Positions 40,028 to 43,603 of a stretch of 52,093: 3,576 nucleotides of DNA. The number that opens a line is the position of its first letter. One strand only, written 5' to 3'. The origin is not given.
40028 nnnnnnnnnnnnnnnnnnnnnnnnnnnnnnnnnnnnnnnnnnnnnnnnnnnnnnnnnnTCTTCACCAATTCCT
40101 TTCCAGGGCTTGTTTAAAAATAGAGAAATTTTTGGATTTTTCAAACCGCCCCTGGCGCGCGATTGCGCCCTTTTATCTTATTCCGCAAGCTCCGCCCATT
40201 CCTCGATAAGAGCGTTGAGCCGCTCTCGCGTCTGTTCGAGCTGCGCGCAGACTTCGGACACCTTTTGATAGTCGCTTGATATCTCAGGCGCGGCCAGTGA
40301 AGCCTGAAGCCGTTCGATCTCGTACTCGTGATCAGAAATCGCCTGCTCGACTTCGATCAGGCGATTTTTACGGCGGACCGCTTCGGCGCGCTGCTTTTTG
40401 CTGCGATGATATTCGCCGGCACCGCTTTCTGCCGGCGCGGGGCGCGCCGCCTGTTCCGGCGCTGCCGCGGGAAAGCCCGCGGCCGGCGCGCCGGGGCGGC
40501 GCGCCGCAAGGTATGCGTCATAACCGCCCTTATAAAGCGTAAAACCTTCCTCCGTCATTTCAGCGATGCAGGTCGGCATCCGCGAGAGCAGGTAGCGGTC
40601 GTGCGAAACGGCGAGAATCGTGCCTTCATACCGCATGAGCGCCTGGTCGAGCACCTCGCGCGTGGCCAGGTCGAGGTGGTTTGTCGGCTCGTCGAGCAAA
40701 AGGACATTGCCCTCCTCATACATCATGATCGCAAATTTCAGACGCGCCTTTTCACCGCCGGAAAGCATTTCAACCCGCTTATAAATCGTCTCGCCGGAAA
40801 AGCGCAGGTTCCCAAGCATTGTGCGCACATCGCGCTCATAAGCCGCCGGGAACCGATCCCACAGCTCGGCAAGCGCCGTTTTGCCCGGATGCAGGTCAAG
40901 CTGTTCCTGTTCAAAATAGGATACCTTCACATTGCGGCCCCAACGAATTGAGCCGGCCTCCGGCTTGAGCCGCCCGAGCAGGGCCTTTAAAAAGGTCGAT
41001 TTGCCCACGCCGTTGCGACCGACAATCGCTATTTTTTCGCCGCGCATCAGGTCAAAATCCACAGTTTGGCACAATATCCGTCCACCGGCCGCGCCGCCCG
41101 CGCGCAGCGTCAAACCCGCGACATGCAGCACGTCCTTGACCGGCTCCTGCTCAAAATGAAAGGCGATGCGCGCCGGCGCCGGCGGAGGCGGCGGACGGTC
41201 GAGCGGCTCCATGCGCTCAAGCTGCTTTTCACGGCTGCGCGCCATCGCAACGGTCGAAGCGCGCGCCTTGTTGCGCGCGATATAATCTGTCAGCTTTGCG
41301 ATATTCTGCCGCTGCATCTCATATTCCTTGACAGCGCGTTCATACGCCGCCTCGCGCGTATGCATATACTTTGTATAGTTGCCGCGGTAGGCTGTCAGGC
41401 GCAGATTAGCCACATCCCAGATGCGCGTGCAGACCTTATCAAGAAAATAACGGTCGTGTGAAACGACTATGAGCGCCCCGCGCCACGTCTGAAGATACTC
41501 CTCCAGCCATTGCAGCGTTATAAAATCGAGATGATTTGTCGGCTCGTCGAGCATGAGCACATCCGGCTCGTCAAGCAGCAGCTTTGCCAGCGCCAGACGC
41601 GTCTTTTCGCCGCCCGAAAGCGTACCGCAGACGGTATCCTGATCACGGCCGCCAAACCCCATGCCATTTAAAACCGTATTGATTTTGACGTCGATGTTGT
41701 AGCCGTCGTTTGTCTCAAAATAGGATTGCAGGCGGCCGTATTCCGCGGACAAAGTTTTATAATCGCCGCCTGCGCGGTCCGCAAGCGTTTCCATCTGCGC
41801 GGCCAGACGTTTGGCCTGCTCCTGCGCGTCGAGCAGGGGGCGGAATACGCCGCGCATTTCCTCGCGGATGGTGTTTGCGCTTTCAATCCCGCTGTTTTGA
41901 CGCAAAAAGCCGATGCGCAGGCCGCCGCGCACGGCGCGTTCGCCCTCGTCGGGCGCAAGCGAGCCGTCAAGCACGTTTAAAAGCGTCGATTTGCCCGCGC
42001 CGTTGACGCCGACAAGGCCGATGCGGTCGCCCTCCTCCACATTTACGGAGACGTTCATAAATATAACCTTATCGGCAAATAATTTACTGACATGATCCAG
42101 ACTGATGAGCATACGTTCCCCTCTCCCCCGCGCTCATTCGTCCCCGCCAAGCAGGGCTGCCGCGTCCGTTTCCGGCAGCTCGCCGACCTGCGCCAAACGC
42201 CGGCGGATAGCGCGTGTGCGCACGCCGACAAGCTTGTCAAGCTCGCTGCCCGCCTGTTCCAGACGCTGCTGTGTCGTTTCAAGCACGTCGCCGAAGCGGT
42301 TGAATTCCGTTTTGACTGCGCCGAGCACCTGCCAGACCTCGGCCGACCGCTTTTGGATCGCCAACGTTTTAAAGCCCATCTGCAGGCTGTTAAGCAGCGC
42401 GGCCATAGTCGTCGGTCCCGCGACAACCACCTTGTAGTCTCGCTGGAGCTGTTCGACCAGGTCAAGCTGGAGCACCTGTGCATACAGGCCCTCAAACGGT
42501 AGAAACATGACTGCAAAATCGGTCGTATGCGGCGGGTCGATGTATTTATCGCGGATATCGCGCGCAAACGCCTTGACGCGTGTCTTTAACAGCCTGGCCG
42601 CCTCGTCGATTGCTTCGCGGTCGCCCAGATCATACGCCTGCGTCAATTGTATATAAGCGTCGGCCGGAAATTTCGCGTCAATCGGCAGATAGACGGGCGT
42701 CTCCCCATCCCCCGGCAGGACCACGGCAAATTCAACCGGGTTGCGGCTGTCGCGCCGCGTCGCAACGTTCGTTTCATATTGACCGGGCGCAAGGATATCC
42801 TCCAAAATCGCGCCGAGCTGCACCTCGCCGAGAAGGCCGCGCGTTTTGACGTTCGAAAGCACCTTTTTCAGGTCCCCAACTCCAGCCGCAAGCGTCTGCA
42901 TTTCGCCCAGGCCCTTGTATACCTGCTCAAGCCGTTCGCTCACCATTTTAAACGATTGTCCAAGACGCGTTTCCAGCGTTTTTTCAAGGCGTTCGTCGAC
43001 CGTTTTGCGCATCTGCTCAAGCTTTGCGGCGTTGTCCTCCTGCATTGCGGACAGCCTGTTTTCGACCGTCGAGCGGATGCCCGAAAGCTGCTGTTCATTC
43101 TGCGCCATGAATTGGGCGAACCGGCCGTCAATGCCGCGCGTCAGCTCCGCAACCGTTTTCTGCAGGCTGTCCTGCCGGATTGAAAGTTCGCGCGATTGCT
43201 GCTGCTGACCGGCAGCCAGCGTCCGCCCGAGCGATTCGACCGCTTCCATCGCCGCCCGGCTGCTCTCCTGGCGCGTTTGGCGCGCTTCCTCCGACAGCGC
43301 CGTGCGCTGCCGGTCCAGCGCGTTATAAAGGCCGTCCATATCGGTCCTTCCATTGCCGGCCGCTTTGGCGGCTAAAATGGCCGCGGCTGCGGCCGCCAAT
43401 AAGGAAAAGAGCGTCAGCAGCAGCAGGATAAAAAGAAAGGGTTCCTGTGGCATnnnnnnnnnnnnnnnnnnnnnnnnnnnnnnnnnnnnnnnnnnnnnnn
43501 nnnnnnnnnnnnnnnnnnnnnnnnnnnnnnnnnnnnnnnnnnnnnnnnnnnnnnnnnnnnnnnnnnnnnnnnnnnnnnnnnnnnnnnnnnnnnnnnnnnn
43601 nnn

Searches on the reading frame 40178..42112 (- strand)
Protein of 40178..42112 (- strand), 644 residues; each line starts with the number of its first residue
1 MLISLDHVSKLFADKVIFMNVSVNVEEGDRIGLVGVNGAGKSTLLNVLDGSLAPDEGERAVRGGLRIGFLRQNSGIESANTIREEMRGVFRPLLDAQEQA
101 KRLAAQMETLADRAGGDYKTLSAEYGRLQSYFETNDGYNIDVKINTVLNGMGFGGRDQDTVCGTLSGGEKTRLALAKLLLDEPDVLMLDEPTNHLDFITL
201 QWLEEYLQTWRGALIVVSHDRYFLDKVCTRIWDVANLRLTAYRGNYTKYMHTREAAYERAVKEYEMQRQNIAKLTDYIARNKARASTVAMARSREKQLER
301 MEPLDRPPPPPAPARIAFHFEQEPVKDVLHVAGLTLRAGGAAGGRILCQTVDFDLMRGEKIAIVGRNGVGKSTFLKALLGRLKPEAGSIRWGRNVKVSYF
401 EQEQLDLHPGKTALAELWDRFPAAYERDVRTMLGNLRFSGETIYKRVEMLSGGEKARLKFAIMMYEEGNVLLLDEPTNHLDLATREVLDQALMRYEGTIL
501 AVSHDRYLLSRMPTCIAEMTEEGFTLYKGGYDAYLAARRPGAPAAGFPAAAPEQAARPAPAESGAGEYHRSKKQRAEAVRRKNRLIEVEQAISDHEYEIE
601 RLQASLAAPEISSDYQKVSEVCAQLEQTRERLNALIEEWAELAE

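Call 9: search_protein_families(library=pfam, proteins=[window:40178-42112:-], max_evalue=0.01)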
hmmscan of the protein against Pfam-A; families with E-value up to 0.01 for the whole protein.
window:40178-42112:- (644 aa): 22 families
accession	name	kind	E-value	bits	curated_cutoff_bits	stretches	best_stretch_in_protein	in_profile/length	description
PF00005.33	ABC_tran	-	1.2e-52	178.6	25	2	349-478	2-137/137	ABC transporter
PF12848.13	ABC_tran_Xtn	-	4.6e-22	78.3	25.9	1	233-307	2-76/85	ABC transporter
PF13304.12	AAA_21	-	3.6e-19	70.4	27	3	164-225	237-304/304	AAA domain, putative AbiEii toxin, Type IV TA system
PF02463.25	SMC_N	-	2.4e-14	53.7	40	2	32-227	28-205/220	RecF/RecN/SMC N terminal domain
PF16326.10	ABC_tran_CTD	-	2.3e-11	44.2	32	1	581-644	6-69/69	ABC transporter C-terminal domain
PF13555.12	AAA_29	-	1.5e-08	34.7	27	1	351-384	17-48/61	P-loop containing region of AAA domain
PF01926.29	MMR_HSR1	-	2.3e-08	34.6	21.9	1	360-387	1-27/113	50S ribosome-binding GTPase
PF03193.22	RsgA_GTPase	-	1.2e-07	32.2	30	1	356-390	104-138/174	RsgA GTPase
PF13476.12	AAA_23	-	4.5e-07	31.1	27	0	349-378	13-39/201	AAA domain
PF13175.12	AAA_15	-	1e-05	25.8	32.1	0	360-378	25-43/374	AAA ATPase domain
PF00350.29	Dynamin_N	-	1.6e-05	25.5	27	0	361-384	1-25/168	Dynamin family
PF13191.12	AAA_16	-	9.9e-05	23.3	32.6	0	359-394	25-60/167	AAA ATPase domain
PF13401.12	AAA_22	-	0.00015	22.5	27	0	361-399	8-33/130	AAA domain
PF03308.22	MeaB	-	0.00017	21.1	23.1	0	20-58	25-62/273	Methylmalonyl Co-A mutase-associated GTPase MeaB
PF13238.12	AAA_18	-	0.00033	21.6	29.4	0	31-83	1-44/128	AAA domain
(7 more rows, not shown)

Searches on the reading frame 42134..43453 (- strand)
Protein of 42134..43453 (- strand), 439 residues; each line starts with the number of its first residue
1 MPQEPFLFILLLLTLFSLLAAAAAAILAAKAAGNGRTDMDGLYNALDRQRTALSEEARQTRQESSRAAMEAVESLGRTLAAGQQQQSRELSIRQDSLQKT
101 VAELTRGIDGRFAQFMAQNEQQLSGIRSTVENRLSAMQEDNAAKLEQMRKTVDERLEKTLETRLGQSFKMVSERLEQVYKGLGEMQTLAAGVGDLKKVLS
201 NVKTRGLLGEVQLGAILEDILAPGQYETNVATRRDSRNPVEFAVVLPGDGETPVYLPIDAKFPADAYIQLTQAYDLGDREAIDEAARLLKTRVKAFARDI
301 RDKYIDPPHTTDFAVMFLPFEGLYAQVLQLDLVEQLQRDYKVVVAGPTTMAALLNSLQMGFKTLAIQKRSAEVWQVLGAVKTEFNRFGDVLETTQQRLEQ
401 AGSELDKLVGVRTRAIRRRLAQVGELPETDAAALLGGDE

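Call 9: search_protein_families(library=pfam, proteins=[window:42134-43453:-], max_evalue=0.01)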
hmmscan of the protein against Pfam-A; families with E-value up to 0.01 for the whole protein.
window:42134-43453:- (439 aa): 3 families
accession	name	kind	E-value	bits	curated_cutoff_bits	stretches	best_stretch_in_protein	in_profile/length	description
PF02646.22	RmuC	-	5.7e-74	249.3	26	1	144-430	2-288/291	RmuC family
PF01442.23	Apolipoprotein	-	3.6e-05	24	90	1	50-185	28-162/190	Apolipoprotein A1/A4/E domain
PF04513.17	Baculo_PEP_C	-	0.0027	18.2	38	0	121-202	34-111/140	Baculovirus polyhedron envelope protein, PEP, C terminus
